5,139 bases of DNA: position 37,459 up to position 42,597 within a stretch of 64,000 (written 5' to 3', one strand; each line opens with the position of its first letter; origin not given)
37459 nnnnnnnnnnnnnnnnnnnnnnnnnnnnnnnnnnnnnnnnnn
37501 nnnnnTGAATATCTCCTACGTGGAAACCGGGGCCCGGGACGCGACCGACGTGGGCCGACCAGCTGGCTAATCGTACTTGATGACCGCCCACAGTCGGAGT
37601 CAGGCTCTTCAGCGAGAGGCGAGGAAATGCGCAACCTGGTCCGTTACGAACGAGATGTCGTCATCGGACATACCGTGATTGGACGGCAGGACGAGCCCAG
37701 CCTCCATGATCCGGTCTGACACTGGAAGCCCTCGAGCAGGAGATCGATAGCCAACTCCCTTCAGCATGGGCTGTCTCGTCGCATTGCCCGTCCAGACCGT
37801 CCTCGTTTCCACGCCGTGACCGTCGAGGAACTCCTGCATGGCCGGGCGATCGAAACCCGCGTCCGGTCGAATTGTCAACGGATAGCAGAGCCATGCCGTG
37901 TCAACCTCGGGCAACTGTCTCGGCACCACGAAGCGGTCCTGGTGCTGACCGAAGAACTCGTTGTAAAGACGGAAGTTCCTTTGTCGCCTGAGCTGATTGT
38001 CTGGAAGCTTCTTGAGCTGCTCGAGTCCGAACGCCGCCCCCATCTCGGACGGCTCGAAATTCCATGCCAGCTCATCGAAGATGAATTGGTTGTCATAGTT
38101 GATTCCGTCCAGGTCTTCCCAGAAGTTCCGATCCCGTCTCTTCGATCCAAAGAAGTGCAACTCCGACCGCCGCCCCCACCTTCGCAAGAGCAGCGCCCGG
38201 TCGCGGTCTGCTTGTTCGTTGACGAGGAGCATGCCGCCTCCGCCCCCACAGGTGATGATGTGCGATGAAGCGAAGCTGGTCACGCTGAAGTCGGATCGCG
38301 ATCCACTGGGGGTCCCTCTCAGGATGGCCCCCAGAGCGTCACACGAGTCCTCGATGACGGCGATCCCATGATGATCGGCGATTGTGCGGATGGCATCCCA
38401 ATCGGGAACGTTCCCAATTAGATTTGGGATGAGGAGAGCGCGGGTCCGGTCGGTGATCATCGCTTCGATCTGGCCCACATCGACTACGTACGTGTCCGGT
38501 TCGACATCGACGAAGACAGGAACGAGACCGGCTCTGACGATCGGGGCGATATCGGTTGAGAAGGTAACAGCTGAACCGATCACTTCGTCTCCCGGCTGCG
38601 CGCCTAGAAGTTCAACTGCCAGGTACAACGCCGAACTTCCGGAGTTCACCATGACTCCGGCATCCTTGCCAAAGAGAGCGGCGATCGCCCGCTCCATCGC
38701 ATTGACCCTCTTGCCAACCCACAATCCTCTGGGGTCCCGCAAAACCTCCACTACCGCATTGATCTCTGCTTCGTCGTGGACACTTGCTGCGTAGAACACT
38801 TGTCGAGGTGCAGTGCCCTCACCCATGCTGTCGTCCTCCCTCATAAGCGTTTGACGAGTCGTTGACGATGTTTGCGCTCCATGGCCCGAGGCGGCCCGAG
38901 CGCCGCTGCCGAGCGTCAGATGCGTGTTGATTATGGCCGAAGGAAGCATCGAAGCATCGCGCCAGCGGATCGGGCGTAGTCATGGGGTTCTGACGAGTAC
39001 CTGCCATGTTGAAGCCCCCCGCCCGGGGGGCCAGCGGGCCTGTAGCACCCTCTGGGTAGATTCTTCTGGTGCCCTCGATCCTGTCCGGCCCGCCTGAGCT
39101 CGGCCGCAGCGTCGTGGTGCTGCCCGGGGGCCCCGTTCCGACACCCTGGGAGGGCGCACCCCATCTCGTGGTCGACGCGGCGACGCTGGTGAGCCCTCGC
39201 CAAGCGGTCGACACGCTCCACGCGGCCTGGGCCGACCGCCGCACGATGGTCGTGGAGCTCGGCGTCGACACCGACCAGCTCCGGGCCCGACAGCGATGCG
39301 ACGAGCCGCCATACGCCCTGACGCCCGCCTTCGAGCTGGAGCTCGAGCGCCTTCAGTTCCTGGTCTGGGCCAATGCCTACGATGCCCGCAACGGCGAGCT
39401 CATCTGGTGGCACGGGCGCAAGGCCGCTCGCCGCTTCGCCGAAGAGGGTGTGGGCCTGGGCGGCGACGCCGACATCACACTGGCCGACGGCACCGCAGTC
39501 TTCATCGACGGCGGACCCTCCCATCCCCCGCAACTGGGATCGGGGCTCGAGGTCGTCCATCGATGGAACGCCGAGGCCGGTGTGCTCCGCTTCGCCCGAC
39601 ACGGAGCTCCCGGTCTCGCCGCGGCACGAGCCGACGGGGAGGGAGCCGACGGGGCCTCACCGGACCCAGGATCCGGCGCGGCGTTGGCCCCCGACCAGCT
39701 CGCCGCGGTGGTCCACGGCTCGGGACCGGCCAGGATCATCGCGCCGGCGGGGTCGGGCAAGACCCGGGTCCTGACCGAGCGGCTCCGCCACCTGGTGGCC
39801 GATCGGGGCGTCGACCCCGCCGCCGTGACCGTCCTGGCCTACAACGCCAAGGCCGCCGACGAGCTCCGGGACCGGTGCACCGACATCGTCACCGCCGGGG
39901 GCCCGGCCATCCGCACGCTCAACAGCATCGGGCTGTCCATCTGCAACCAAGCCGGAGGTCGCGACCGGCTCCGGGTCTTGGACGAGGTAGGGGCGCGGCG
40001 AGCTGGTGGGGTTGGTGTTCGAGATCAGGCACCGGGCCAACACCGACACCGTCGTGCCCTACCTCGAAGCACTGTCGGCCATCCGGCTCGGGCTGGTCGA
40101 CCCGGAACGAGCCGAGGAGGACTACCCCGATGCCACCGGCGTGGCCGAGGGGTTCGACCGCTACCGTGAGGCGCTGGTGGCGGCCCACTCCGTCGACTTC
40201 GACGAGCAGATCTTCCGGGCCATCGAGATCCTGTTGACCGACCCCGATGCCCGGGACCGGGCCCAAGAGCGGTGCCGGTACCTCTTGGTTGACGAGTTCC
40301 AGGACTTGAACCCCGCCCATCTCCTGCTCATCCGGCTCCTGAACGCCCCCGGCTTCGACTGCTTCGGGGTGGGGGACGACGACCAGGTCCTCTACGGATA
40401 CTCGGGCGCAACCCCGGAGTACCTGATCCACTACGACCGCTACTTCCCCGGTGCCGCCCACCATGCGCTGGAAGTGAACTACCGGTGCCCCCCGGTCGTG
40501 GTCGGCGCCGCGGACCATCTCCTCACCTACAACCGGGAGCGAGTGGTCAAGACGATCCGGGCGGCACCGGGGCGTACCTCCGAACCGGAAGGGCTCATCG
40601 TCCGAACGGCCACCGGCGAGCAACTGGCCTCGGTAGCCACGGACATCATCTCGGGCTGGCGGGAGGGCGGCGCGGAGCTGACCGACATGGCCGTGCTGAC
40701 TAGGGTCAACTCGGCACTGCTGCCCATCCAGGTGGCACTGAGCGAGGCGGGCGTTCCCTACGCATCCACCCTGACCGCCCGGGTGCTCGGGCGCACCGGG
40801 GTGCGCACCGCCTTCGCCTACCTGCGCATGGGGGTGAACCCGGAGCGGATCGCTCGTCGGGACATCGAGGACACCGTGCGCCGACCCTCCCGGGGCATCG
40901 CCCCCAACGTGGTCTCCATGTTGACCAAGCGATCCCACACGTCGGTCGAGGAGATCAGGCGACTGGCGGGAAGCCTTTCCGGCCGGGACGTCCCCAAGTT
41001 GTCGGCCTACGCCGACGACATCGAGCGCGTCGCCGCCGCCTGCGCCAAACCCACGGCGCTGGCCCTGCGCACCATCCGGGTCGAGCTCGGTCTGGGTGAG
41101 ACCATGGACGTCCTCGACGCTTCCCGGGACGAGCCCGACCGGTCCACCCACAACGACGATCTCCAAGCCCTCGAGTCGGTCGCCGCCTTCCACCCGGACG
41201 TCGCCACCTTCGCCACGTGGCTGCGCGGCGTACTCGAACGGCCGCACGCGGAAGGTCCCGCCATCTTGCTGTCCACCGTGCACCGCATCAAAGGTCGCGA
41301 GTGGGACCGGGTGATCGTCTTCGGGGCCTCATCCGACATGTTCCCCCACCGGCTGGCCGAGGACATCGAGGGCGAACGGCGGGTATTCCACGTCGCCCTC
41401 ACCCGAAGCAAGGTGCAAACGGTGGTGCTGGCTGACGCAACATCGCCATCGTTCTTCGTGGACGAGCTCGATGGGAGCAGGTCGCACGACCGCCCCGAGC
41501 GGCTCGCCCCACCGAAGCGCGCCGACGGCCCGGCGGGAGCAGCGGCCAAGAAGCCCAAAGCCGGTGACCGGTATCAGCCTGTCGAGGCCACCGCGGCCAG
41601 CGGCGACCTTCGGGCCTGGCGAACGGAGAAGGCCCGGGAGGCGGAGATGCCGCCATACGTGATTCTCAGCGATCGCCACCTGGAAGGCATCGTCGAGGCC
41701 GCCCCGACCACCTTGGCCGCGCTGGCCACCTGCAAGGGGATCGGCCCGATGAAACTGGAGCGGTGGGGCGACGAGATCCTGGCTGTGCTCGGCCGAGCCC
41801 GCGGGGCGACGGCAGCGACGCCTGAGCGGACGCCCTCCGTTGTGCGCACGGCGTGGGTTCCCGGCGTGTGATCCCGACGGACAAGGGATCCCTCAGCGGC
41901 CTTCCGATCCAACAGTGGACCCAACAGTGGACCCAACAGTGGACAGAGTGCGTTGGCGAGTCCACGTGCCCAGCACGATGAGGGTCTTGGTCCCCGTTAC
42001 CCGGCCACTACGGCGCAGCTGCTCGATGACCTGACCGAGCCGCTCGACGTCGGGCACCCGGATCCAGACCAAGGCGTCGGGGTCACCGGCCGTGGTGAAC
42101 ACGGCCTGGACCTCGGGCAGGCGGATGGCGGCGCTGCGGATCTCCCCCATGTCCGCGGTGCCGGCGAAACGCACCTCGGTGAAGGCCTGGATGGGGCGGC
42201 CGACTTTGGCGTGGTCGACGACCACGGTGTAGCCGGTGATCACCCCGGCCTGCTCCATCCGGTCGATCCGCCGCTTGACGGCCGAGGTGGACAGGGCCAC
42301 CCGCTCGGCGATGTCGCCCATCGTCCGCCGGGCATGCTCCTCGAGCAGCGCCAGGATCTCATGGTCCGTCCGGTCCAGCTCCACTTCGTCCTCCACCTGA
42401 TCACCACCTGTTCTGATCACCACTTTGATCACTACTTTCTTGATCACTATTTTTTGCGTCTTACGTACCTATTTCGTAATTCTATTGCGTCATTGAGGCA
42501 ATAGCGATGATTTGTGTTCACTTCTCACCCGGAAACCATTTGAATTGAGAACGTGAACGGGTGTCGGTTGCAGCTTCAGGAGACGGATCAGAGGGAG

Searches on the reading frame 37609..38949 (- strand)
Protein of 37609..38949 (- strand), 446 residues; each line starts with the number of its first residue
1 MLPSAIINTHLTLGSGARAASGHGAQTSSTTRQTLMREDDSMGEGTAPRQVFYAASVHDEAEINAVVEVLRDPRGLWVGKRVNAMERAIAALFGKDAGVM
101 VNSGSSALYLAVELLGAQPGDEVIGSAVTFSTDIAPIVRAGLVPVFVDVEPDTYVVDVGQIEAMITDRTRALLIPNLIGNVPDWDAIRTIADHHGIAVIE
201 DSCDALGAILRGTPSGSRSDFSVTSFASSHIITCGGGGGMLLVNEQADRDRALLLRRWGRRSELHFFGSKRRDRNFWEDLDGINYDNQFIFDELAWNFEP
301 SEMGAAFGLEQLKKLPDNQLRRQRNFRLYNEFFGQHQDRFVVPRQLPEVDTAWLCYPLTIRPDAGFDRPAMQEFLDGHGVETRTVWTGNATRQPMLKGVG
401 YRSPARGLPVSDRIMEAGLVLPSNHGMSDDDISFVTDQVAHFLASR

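Call 3: search_protein_families(library=pfam, proteins=[window:37609-38949:-], max_evalue=0.01)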
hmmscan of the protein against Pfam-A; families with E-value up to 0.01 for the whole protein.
window:37609-38949:- (446 aa): 4 families
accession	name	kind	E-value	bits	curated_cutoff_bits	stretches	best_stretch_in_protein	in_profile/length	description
PF01041.23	DegT_DnrJ_EryC1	-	1.2e-77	262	19.8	1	59-439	4-359/360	DegT/DnrJ/EryC1/StrS aminotransferase family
PF00155.27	Aminotran_1_2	-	6.8e-07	29.2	19.7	1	84-201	46-185/361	Aminotransferase class I and II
PF01053.26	Cys_Met_Meta_PP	-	4.4e-06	25.9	27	1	83-211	55-183/381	Cys/Met metabolism PLP-dependent enzyme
PF01212.27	Beta_elim_lyase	-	5.7e-06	26.3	27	1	81-203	33-170/288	Beta-eliminating lyase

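Call 4: search_protein_families(library=ncbifam, proteins=[window:37609-38949:-], max_evalue=0.01)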
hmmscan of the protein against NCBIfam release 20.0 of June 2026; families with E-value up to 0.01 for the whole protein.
window:37609-38949:- (446 aa): 36 families (the best 25 are shown)
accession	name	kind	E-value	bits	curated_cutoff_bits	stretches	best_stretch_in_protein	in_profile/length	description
NF011936.0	PRK15407.1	equivalog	8e-81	271.9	423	1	47-444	33-437/440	lipopolysaccharide biosynthesis protein RfbH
TIGR03588.1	PseC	equivalog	5.5e-52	176.9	423.5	1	53-442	4-379/380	UDP-4-amino-4,6-dideoxy-N-acetyl-beta-L-altrosamine transaminase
TIGR04181.1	NHT_00031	hypoth_equivalog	1.4e-44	152.4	420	2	78-260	28-225/359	LegC family aminotransferase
NF008658.2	PRK11658.1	equivalog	2.1e-37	128.7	631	1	58-440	12-374/379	UDP-4-amino-4-deoxy-L-arabinose aminotransferase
NF008687.0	PRK11706.1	equivalog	2.4e-37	128.6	375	1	62-442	13-373/375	dTDP-4-amino-4,6-dideoxygalactose transaminase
TIGR02379.1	ECA_wecE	subfamily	5.9e-31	107.6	434.85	1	93-281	44-230/376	dTDP-4-amino-4,6-dideoxy-D-glucose transaminase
TIGR04427.1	PLP_DesI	equivalog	2.4e-28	99.3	650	2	79-259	51-228/390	dTDP-4-dehydro-6-deoxyglucose aminotransferase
NF006096.0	PRK08248.1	equivalog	5.1e-08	32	726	1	83-234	67-219/431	homocysteine synthase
TIGR01326.1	OAH_OAS_sulfhy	subfamily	5.6e-08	31.9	495.1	1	82-231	59-209/418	O-acetylhomoserine aminocarboxypropyltransferase/cysteine synthase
NF004650.0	PRK05994.1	equivalog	7.6e-08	31.6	667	1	84-231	67-215/427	O-acetylhomoserine aminocarboxypropyltransferase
NF004770.0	PRK06108.1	subfamily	2.2e-07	30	422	1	89-186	90-191/396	pyridoxal phosphate-dependent aminotransferase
NF009079.0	PRK12414.1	subfamily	2.3e-07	30.2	481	1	99-174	94-168/384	methionine aminotransferase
NF006488.0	PRK08912.1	equivalog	2.5e-07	30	498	1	96-176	87-167/387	aminotransferase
NF004757.0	PRK06084.1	equivalog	9.9e-07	27.9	790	1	83-227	61-206/425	bifunctional O-acetylhomoserine aminocarboxypropyltransferase/cysteine synthase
NF006569.0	PRK09082.1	subfamily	3.2e-06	26.5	420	1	93-175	88-170/386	methionine aminotransferase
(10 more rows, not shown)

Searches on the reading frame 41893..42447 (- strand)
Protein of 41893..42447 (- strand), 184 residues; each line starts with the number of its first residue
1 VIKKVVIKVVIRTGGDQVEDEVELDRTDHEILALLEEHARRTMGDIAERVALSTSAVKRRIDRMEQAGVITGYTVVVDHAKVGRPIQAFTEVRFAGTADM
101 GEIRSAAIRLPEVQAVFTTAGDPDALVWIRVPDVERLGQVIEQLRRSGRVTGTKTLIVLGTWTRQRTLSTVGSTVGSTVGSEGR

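Call 47: search_protein_families(library=pfam, proteins=[window:41893-42447:-], max_evalue=0.0001)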
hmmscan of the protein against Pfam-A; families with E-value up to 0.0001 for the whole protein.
window:41893-42447:- (184 aa): 6 families
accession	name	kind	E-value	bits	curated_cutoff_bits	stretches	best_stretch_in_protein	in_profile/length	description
PF13412.12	HTH_24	-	7.4e-16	57.9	21.9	1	24-71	1-48/48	Winged helix-turn-helix DNA-binding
PF13404.12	HTH_AsnC-type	-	2.2e-13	50.2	27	1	24-65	1-42/42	AsnC-type helix-turn-helix domain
PF01037.27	AsnC_trans_reg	-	5.7e-12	45.8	25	1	92-160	3-72/73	Lrp/AsnC ligand binding domain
PF01047.28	MarR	-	1.1e-07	32.1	24.6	1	26-71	3-48/59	MarR family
PF12802.13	MarR_2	-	1.3e-07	32.1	27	1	24-71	3-51/61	MarR family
PF08279.18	HTH_11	-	3.9e-05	23.9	25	0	30-69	4-44/55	HTH domain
